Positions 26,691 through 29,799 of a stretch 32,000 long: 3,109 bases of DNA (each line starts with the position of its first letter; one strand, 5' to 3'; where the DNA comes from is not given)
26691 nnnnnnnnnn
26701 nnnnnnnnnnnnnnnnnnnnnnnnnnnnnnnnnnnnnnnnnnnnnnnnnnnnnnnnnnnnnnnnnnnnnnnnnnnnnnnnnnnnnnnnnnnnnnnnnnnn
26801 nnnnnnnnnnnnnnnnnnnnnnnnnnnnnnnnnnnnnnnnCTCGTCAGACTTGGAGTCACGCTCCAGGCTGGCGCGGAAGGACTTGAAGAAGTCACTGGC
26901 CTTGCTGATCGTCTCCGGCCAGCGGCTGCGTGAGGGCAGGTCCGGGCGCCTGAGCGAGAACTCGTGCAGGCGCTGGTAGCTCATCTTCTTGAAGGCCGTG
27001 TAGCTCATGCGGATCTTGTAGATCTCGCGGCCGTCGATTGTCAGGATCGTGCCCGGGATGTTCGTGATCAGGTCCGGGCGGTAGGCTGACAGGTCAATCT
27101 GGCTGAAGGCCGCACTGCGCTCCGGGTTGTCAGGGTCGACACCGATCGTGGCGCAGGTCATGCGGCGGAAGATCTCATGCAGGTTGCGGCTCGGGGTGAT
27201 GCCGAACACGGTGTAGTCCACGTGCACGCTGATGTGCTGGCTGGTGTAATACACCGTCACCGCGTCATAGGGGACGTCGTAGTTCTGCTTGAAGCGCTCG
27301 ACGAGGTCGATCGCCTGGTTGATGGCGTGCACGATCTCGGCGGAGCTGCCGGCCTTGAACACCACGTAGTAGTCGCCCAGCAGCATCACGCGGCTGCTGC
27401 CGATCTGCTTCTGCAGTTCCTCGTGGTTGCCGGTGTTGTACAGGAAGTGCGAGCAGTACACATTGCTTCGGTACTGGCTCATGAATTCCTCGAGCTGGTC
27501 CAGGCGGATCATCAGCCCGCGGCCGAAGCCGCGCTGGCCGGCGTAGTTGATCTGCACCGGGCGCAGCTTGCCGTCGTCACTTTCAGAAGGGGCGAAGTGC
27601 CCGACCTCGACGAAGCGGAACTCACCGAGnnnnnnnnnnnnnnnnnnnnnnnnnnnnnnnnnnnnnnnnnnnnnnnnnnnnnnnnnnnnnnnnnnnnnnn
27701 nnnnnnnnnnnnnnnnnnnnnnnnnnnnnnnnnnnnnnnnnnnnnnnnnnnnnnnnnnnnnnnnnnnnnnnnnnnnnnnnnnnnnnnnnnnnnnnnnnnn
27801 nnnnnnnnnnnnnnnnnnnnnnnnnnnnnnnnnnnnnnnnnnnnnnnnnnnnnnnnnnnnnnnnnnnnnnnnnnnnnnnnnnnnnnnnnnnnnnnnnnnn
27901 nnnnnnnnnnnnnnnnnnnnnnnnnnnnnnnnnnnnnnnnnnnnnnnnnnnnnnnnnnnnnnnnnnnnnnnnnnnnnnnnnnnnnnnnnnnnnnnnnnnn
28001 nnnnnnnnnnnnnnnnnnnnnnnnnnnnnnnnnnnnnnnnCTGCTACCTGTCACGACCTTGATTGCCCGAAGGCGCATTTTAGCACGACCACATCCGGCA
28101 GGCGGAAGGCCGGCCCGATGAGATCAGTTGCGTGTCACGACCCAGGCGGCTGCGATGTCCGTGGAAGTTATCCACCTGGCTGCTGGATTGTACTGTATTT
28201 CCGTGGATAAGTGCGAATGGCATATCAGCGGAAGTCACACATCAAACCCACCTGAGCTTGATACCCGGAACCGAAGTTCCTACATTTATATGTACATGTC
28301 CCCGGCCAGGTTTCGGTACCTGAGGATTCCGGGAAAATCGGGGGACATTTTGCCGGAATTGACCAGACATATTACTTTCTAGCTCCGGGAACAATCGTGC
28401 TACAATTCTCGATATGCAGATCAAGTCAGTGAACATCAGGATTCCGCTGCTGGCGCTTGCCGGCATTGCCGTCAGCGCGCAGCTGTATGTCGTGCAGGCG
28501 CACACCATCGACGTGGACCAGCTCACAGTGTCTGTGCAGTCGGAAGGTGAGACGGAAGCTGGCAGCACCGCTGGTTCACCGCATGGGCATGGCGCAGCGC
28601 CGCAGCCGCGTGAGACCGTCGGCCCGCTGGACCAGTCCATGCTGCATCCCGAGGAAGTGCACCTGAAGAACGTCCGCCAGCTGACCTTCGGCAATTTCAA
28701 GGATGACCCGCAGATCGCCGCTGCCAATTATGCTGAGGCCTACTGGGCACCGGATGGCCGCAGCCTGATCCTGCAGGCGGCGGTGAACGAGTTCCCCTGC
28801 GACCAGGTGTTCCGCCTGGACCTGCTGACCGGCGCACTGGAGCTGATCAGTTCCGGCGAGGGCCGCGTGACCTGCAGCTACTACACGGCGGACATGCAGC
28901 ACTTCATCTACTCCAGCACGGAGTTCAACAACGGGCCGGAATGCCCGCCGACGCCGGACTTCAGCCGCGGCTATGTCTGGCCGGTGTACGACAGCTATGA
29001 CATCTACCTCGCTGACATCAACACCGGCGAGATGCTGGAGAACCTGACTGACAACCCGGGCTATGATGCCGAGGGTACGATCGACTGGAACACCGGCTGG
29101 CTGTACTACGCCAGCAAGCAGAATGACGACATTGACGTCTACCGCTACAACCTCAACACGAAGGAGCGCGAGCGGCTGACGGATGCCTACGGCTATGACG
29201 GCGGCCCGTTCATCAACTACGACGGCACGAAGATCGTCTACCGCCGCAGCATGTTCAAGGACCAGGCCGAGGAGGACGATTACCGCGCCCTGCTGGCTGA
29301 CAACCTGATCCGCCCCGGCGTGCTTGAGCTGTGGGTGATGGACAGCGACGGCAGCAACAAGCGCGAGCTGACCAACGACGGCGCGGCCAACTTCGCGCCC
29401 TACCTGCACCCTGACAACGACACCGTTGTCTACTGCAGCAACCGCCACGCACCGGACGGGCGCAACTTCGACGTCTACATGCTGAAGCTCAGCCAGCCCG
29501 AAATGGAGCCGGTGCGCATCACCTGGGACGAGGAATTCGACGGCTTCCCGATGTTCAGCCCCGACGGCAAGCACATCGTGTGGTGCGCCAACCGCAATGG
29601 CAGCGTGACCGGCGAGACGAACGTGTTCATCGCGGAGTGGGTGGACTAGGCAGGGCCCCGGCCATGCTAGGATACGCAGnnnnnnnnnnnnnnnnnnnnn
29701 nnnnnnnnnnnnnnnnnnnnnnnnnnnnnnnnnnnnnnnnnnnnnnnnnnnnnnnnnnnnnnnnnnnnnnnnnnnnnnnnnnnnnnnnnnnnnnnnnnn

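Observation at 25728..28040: gp4/Twinkle-like primase-helicase architecture built from a CHC2 zinc finger, an AEP-like domain and a DnaB-like domain, with catalytic positions substituted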

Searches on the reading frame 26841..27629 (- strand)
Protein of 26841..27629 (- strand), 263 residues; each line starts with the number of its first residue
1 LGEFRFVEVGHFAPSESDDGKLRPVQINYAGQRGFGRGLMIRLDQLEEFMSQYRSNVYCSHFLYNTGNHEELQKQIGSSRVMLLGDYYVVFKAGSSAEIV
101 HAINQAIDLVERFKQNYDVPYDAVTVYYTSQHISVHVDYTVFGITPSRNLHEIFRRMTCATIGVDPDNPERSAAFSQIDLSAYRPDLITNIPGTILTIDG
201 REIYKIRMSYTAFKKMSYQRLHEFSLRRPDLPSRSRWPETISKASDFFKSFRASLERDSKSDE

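Call 29: search_protein_families(library=phrogs, proteins=[window:26841-27629:-], max_evalue=1)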
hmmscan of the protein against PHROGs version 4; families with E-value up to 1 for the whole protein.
window:26841-27629:- (263 aa): 3 families
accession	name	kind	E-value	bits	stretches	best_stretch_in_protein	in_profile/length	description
phrog_18685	-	unknown function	7.6e-05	21.8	1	103-225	85-198/1028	-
phrog_16345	-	DNA, RNA and nucleotide metabolism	0.0033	16.4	1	54-228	39-197/972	primase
phrog_12908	-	unknown function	0.23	12.7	0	37-55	72-90/118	-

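Call 37: search_protein_representatives(alignment_id=A3)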
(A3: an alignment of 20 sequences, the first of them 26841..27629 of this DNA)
Query: 20 sequences, 263 profile positions. Proteins with E-value up to 0.001 (for the whole library): 123; up to 1e-10: 14; up to 1e-30: 6. The best 123 are listed.
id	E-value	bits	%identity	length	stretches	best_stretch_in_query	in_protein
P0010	3.5e-125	433.0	-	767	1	2-263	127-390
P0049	5.7e-105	366.8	-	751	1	2-263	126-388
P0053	3.6e-93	328.1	-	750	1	2-263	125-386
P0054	1.5e-83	296.5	-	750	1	2-261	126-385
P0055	4.4e-68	245.9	-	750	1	2-260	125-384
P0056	9.0e-58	212.1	-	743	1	13-253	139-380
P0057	9.2e-26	107.1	-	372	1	40-258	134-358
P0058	4.3e-12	62.3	-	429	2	102-248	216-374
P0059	7.1e-12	61.6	-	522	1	109-259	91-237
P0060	1.1e-11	61.1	-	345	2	109-258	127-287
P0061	1.1e-11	61.0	-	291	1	19-252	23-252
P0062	2.7e-11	59.7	-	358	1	34-243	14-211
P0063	7.2e-11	58.3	-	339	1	35-258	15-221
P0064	8.3e-11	58.1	-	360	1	27-237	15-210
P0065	1.4e-10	57.3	-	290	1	108-260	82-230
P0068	3.7e-10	56.0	-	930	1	34-195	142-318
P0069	8.4e-10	54.8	-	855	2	105-170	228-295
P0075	1.4e-08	50.8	-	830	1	40-229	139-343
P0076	1.4e-08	50.8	-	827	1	29-255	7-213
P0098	1.1e-06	44.6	-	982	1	42-261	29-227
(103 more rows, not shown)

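Call 38: search_protein_families(library=pfam, proteins=[P0057, P0058, P0059, P0061, P0062, P0063, P0068, P0075, P0076, P0098], max_evalue=0.01)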
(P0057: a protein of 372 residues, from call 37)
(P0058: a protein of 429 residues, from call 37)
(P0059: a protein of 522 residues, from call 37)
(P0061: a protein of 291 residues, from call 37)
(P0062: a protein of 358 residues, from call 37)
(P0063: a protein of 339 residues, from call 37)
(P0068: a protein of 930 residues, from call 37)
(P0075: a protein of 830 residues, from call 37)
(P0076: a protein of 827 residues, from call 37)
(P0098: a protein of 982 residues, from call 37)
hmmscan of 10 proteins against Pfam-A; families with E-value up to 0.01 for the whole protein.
P0057 (372 aa): 0 families

P0058 (429 aa): 0 families

P0059 (522 aa): 1 family
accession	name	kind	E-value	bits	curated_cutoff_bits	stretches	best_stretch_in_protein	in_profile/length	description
PF08708.16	PriCT_1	-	3.5e-08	33.4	21.1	1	258-320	6-66/67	Primase C terminal 1 (PriCT-1)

P0061 (291 aa): 0 families

P0062 (358 aa): 2 families
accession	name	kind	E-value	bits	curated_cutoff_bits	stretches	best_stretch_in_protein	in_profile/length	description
PF01896.25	DNA_primase_S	-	0.00023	22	26.8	0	80-132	21-77/163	DNA primase small subunit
PF08708.16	PriCT_1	-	0.0016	18.4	21.1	1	255-305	9-59/67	Primase C terminal 1 (PriCT-1)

P0063 (339 aa): 3 families
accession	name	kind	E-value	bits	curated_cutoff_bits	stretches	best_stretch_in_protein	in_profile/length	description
PF08708.16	PriCT_1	-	3.6e-10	39.7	21.1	1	248-313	2-66/67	Primase C terminal 1 (PriCT-1)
PF01896.25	DNA_primase_S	-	9.3e-06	26.5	26.8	0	121-174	114-162/163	DNA primase small subunit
PF04104.19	DNA_primase_lrg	-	0.00098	19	22.4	1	199-306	71-171/266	Eukaryotic and archaeal DNA primase, large subunit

P0068 (930 aa): 0 families

P0075 (830 aa): 3 families
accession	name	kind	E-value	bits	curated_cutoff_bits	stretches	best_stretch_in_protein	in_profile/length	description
PF03796.21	DnaB_C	-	3.9e-11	43.3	27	1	545-716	12-175/255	DnaB-like helicase C terminal domain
PF13481.12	AAA_25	-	6.5e-08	32.9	27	1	541-716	22-187/195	AAA domain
PF06745.19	ATPase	-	0.00069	19.5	26.6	1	540-571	7-38/231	KaiC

P0076 (827 aa): 2 families
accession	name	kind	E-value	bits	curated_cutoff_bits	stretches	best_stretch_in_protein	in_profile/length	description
PF01896.25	DNA_primase_S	-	8.1e-07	30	26.8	1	61-145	1-137/163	DNA primase small subunit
PF21686.3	LigD_Prim-Pol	-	0.0013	18.8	27.4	1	57-149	101-189/254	LigD, primase-polymerase domain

P0098 (982 aa): 3 families
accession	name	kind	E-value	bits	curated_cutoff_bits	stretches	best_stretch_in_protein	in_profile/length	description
PF00493.29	MCM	-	6.2e-09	35.7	23.3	1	548-743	10-204/224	MCM P-loop domain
PF08708.16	PriCT_1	-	5.7e-06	26.3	21.1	1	250-303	3-56/67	Primase C terminal 1 (PriCT-1)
PF01896.25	DNA_primase_S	-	5.9e-06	27.2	26.8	1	68-198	3-150/163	DNA primase small subunit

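Call 48: find_encoding_contigs(protein=P0075, flank=10000, max_places=3)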
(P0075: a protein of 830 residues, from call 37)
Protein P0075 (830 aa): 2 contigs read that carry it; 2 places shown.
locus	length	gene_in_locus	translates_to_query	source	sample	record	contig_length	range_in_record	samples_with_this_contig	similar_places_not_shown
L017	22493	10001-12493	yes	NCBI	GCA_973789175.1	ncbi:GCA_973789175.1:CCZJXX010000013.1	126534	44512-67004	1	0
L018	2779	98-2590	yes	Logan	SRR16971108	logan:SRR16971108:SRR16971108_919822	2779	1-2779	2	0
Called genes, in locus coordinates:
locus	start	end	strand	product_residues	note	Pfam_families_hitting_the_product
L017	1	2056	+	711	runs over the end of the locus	PF07719:TPR_2 (faint), PF14559:TPR_19 (weak), PF13424:TPR_12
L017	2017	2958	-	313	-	PF00291:PALP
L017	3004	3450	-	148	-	PF01316:Arg_repressor, PF01498:HTH_Tnp_Tc3_2 (faint), PF02863:Arg_repressor_C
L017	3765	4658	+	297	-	PF01259:SAICAR_synt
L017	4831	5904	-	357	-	PF00933:Glyco_hydro_3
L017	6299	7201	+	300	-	PF01551:Peptidase_M23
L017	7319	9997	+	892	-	PF07517:SecA_DEAD, PF00270:DEAD (weak), PF01043:SecA_PP_bind, PF21090:P-loop_SecA, PF07516:SecA_SW, PF02810:SEC-C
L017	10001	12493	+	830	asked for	PF03796:DnaB_C, PF13481:AAA_25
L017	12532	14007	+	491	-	PF00478:IMPDH, PF03060:NMO (faint), PF00571:CBS, PF01070:FMN_dh (weak)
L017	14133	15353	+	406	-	PF00266:Aminotran_5, PF01041:DegT_DnrJ_EryC1 (weak), PF01212:Beta_elim_lyase (weak)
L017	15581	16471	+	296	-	-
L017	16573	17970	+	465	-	PF00890:FAD_binding_2 (faint), PF03486:HI0933_like (faint), PF07992:Pyr_redox_2, PF12831:FAD_oxidored (weak), PF13450:NAD_binding_8 (faint), PF13738:Pyr_redox_3 (faint), PF00070:Pyr_redox, PF02852:Pyr_redox_dim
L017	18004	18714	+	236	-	PF21948:LplA-B_cat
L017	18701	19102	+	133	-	PF03745:DUF309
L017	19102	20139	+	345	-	PF00676:E1_dh, PF02775:TPP_enzyme_C (weak)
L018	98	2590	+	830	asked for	PF03796:DnaB_C, PF13481:AAA_25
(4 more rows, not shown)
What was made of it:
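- A relative, P0075, keeps an intact GKT and lies between secA and guaB (call 48).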

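Call 49: find_encoding_contigs(protein=P0057, flank=10000, max_places=3)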
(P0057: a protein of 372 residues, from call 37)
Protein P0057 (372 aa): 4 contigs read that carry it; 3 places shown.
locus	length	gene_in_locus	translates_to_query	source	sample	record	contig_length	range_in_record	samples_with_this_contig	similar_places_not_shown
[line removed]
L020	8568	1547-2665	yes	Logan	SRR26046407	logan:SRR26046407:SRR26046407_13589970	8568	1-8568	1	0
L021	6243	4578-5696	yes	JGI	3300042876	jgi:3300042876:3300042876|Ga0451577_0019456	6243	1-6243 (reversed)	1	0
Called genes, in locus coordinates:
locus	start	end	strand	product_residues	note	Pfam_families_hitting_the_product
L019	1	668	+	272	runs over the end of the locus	-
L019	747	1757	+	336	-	-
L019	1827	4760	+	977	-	PF00521:DNA_topoisoIV, PF03989:DNA_gyraseA_C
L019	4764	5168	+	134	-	-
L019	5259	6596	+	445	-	PF00575:S1 (weak), PF23459:S1_RRP5 (faint), PF00575:S1, PF14520:HHH_5 (faint)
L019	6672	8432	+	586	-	PF04760:IF2_N, PF12631:MnmE_helical (faint), PF00009:GTP_EFTU, PF00025:Arf (faint), PF01926:MMR_HSR1, PF22042:EF-G_D2, PF11987:IF-2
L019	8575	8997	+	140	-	PF02033:RBFA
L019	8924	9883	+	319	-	PF01368:DHH, PF02272:DHHA1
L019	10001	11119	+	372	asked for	-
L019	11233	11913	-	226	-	PF22935:RM44_endonuclase, PF14622:Ribonucleas_3_3, PF00636:Ribonuclease_3, PF00035:dsrm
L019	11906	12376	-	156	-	PF01029:NusB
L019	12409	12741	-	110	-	PF01783:Ribosomal_L32p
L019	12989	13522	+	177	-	PF00886:Ribosomal_S16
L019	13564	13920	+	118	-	PF13083:KH_KhpA-B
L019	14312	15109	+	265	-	PF01177:Asp_Glu_race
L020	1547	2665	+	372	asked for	-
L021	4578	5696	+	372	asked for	-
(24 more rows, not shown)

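Call 53: find_encoding_contigs(protein=P0069, flank=10000, max_places=3)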
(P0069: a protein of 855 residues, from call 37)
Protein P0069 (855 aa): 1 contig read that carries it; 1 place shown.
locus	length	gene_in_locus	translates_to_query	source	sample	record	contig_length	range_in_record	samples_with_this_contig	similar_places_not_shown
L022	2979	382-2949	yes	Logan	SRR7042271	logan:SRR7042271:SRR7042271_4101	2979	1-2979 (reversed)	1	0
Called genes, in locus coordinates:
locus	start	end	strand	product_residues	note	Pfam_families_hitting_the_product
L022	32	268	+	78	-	-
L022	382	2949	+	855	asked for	PF01807:Zn_ribbon_DnaG (weak), PF13148:DUF3987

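Call 54: find_encoding_contigs(protein=P0068, flank=10000, max_places=3)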
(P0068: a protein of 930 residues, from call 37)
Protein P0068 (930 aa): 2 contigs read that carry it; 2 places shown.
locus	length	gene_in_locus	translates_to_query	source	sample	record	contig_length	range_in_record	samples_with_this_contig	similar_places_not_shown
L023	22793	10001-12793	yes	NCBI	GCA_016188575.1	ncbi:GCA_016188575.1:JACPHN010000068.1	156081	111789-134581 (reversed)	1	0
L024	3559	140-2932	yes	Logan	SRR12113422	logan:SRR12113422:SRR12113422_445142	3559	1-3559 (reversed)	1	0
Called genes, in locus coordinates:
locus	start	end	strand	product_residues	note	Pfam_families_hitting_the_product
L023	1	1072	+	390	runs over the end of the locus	PF01168:Ala_racemase_N, PF00842:Ala_racemase_C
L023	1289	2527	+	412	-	PF01145:Band_7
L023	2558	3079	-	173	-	PF10604:Polyketide_cyc2, PF03364:Polyketide_cyc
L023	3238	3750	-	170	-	-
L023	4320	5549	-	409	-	PF00817:IMS, PF11798:IMS_HHH, PF11799:IMS_C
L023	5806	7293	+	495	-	PF01590:GAF, PF13185:GAF_2, PF13492:GAF_3, PF00990:GGDEF (weak)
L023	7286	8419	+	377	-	PF21016:RlmN_N, PF04055:Radical_SAM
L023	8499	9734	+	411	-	PF00027:cNMP_binding, PF07228:SpoIIE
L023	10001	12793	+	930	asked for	-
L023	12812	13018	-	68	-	-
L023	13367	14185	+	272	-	PF05685:Uma2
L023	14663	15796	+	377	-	PF01820:Dala_Dala_lig_N, PF02786:CPSase_L_D2, PF02222:ATP-grasp (faint), PF07478:Dala_Dala_lig_C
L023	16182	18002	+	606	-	PF02771:Acyl-CoA_dh_N, PF02770:Acyl-CoA_dh_M, PF00441:Acyl-CoA_dh_1, PF08028:Acyl-CoA_dh_2 (weak), PF12806:Acyl-CoA_dh_C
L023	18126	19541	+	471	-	PF02878:PGM_PMM_I, PF02879:PGM_PMM_II, PF02880:PGM_PMM_III, PF00408:PGM_PMM_IV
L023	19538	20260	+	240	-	PF00702:Hydrolase, PF12710:HAD (weak), PF13419:HAD_2, PF13242:Hydrolase_like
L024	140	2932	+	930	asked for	-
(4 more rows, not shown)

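Call 67: find_homologous_proteins(query=P0075, max_evalue=0.00001)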
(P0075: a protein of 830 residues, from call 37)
Query P0075 (830 aa): 10 proteins with E <= 0.00001 among 8000 candidates.
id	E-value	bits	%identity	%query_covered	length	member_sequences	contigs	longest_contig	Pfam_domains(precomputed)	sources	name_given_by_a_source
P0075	0.0e+0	1838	100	100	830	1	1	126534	PF03796.22,PF13481.13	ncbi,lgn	-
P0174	0.0e+0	1155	63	100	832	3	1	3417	PF03796.22,PF13481.13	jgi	jgi:hypothetical protein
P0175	0.0e+0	1123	63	100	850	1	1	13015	PF03796.22,PF13481.13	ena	-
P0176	0.0e+0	1098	74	39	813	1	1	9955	PF03796.22,PF13481.13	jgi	jgi:hypothetical protein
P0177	0.0e+0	1089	74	39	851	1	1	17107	PF03796.22,PF13481.13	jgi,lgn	jgi:hypothetical protein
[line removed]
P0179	0.0e+0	1018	59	100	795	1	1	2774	PF03796.22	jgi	-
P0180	0.0e+0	1014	57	100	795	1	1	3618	PF03796.22,PF13481.13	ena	-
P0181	1.3e-297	1008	57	100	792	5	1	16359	PF03796.22,PF13481.13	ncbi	-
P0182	9.4e-294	995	57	100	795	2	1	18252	PF03796.22,PF13481.13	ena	-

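Call 71: search_dna_similar(query=P0063, collection=phages, mode=protein, max_evalue=0.001, max_rows=15)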
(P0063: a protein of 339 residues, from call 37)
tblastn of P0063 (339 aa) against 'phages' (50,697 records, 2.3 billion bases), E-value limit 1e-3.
Records with a match: 25; places in all: 25; records where one place covers at least 80% of the query: 19.
Best place of each record, by identity: <60% 25.
By first word of the organism name: Thermus 11; Bacillus 9; Pseudomonas 3; Moorella 1; Methanobacterium 1.
By host as written in the record: Thermus thermophilus 5; Thermus thermophilus HB8 4; Bacillus cereus 3; Pseudomonas sp. 3; Bacillus thuringiensis 2; Bacillus bogoriensis 2; Moorella thermoacetica DSM 103132 1; Bacillus cereus BC102p 1; and 4 more.
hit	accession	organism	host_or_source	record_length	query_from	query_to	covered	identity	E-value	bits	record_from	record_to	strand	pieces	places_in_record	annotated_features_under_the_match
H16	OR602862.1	Moorella phage MTATph1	Moorella thermoacetica DSM 103132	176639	1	337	99%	40.4%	5e-77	262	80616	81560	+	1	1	primase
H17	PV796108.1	Bacillus phage Edson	Bacillus cereus BC102p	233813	4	336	98%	36.4%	4e-58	208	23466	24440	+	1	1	hypothetical protein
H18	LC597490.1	Bacillus phage vB_BceM_WH1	Bacillus cereus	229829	4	336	98%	35.8%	7e-57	204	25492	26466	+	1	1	primase_gp048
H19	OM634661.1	Bacillus phage vB_BauM_KLEB27-3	Bacillus australimaris sKR4M-27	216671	15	336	95%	36.7%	9e-63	221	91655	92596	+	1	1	putative DNA primase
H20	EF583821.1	Bacillus phage 0305phi8-36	Bacillus thuringiensis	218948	4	331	97%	34.1%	9e-58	207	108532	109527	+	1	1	ORF181: primase | ORF180: hypothetical protein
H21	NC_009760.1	Bacillus phage 0305phi8-36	Bacillus thuringiensis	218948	4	331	97%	34.1%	9e-58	207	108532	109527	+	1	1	ORF181: primase | ORF180: hypothetical protein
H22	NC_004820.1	Bacillus phage phBC6A51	Bacillus cereus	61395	46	339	87%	30.1%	7e-27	117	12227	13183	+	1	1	MCM domain family protein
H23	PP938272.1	Bacillus phage PHBA67-T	Bacillus cereus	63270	46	339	87%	29.7%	4e-27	117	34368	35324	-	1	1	hypothetical protein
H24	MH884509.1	Bacillus phage vB_BboS-125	Bacillus bogoriensis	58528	56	336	83%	28.8%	5e-28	120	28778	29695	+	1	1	DNA primase small subunit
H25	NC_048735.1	Bacillus phage vB_BboS-125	Bacillus bogoriensis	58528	56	336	83%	28.8%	5e-28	120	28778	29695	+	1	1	DNA primase small subunit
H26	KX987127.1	Thermus phage G20c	Thermus thermophilus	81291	47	336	86%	26.3%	1e-18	92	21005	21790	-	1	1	DNA primase small subunit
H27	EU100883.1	Thermus phage P23-45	Thermus thermophilus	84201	54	336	83%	26.6%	6e-18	91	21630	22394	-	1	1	eukaryotic type DNA primase small subunit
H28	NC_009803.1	Thermus phage P23-45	Thermus thermophilus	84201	54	336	83%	26.6%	6e-18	91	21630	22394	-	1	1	primase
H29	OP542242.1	Thermus phage P23-45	Thermus thermophilus HB8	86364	54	336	83%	26.6%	6e-18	91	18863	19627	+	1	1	hypothetical protein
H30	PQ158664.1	Thermus phage P23-45_stolb1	Thermus thermophilus HB8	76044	47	336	86%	25.6%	5e-17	88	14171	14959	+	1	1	primase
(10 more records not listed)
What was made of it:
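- Phage primases of the 0305phi8-36, phBC6A51 (BcMCM) and P23-45 type (call 71).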

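Call 80: search_solved_structures(query=A5, max_evalue=0.01, show_alignments=0)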
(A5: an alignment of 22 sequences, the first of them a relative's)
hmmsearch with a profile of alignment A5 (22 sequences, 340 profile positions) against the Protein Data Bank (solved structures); distinct sequences matched with E-value up to 0.01: 1.
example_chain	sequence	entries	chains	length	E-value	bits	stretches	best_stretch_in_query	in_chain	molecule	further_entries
1zt2_A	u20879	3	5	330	0.00016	24.5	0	148-172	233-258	DNA primase small subunit | DNA primase small subunit PriS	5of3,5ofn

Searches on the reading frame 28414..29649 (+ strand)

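Call 15: search_protein_families(library=pfam, proteins=[window:28414-29649:+], max_evalue=0.001)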
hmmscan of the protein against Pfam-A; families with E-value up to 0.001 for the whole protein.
window:28414-29649:+ (411 aa): 1 family
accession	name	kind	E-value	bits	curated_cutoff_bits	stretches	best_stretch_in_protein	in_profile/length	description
PF07676.18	PD40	-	4.5e-20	71.5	20.9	2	373-397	8-33/38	WD40-like Beta Propeller Repeat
